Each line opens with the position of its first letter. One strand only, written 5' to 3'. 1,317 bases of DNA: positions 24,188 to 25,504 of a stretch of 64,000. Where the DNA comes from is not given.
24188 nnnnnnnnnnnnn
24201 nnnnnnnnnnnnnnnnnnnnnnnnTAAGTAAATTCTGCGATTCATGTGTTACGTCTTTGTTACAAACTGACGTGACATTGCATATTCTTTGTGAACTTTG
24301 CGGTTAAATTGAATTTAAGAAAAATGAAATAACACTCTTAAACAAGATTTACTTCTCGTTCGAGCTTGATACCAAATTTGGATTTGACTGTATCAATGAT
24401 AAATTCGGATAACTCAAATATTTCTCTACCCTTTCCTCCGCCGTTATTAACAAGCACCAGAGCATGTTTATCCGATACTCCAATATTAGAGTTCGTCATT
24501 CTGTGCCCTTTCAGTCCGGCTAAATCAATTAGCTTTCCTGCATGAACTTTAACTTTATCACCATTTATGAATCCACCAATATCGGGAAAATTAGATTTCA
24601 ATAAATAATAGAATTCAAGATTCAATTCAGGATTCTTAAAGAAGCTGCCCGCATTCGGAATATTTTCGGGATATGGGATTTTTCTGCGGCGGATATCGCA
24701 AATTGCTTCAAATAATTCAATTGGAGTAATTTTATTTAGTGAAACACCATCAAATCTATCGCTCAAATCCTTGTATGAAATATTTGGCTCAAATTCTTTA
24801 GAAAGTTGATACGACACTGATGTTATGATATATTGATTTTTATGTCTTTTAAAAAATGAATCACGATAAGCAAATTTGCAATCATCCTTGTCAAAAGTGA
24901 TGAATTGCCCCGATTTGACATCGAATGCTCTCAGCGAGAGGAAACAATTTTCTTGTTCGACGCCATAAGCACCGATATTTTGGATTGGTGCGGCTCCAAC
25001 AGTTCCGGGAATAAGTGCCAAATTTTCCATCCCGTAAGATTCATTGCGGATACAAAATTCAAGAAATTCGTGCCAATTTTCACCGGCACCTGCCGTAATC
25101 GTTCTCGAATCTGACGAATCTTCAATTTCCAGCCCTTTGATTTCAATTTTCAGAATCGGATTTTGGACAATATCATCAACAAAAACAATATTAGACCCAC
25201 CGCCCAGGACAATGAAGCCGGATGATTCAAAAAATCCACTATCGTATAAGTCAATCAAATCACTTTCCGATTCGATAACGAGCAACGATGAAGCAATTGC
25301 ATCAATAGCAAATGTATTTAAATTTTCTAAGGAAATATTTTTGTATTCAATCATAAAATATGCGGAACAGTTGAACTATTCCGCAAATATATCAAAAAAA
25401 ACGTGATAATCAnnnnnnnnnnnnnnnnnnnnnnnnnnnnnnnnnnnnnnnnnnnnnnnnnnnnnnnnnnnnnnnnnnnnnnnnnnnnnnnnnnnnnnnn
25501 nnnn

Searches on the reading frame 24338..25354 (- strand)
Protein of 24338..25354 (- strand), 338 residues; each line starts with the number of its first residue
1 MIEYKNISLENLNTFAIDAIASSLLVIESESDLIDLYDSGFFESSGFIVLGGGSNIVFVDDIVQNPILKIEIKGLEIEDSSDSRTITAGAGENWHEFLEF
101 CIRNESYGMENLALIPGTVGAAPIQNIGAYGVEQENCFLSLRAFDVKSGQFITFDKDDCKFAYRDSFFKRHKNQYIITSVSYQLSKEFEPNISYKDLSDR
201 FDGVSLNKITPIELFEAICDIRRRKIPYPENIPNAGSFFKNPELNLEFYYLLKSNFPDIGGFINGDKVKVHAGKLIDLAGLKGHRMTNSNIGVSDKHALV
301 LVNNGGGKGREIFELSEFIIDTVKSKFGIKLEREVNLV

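Call 83: search_protein_families(library=pfam, proteins=[window:24338-25354:-], max_evalue=0.00001)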
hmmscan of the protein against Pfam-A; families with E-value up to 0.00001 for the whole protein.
window:24338-25354:- (338 aa): 2 families
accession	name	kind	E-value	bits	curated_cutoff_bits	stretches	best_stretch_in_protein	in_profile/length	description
PF02873.21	MurB_C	-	8.3e-26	90.5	27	1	215-338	3-99/99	UDP-N-acetylenolpyruvoylglucosamine reductase, C-terminal domain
PF01565.28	FAD_binding_4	-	7.4e-16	58.6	26.4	1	30-153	10-137/139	FAD binding domain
